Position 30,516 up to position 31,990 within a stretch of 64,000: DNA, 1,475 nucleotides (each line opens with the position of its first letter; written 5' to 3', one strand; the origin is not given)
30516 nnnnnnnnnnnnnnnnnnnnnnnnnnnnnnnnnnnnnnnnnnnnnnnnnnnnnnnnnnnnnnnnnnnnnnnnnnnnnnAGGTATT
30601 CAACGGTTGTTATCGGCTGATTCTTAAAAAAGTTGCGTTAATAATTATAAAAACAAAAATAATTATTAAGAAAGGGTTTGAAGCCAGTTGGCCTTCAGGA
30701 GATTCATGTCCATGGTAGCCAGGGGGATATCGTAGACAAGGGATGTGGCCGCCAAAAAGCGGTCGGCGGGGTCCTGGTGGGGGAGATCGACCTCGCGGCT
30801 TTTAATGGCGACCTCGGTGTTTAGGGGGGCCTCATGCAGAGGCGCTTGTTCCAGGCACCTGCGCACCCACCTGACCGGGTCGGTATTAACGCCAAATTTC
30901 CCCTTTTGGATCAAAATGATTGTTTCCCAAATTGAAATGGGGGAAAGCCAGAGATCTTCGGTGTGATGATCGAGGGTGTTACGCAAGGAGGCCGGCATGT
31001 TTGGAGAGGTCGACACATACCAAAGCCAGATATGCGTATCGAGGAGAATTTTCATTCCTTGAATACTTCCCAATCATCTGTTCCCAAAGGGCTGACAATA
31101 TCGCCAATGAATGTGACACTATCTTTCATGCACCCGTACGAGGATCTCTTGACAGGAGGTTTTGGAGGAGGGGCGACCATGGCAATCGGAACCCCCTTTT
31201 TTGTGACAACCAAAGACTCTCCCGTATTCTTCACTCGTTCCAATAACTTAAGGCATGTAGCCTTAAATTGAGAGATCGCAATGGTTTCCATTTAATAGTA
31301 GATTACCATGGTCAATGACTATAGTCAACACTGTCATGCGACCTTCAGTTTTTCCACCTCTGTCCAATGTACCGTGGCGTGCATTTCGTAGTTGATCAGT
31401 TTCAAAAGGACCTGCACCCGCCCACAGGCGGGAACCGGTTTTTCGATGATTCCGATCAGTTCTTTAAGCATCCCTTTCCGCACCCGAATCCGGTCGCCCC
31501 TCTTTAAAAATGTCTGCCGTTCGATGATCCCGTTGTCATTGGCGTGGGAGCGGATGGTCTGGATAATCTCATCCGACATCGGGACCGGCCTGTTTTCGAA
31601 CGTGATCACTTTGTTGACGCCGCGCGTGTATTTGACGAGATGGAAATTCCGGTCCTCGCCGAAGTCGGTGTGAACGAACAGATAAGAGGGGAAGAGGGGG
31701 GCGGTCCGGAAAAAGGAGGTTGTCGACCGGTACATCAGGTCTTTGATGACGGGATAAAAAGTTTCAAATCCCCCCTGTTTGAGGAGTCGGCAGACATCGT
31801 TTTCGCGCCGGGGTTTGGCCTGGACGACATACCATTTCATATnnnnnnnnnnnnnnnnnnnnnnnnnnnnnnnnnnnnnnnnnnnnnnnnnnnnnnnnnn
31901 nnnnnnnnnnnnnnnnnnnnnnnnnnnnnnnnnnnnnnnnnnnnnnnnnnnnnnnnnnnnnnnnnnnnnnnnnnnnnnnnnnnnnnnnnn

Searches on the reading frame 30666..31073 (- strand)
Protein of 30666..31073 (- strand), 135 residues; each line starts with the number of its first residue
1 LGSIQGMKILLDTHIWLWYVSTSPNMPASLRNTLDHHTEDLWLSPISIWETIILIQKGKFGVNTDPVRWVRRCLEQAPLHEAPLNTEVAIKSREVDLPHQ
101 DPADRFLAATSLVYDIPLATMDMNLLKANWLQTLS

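Call 41: search_protein_families(library=pfam, proteins=[window:30666-31073:-], max_evalue=0.01)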
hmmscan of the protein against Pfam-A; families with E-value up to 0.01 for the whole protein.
window:30666-31073:- (135 aa): 1 family
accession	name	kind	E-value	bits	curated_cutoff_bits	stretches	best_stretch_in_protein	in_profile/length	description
PF01850.27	PIN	-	8.3e-13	49.4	23.6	1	9-128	1-117/120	PIN domain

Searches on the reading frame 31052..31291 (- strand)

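Call 53: search_protein_families(library=pfam, proteins=[window:31052-31291:-], max_evalue=0.01)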
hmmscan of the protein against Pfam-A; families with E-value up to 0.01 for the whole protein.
window:31052-31291:- (79 aa): 1 family
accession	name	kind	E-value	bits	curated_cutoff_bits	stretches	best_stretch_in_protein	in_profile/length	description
PF02604.26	PhdYeFM_antitox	-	4e-06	26.9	29.8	1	1-40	1-40/74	Antitoxin Phd_YefM, type II toxin-antitoxin system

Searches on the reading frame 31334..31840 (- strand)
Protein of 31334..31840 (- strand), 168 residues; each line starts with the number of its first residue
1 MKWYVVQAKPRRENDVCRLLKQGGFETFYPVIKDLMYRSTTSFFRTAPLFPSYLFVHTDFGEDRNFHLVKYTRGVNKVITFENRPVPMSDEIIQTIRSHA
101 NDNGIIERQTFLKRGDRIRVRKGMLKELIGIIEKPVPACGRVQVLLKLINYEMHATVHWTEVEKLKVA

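Call 41: search_protein_families(library=pfam, proteins=[window:31334-31840:-], max_evalue=0.01)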
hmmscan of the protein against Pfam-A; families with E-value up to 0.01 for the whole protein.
window:31334-31840:- (168 aa): 1 family
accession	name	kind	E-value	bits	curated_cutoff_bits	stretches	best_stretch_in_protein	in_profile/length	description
PF02357.24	NusG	-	1.3e-18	67.7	22.2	1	1-97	1-93/93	Transcription termination factor nusG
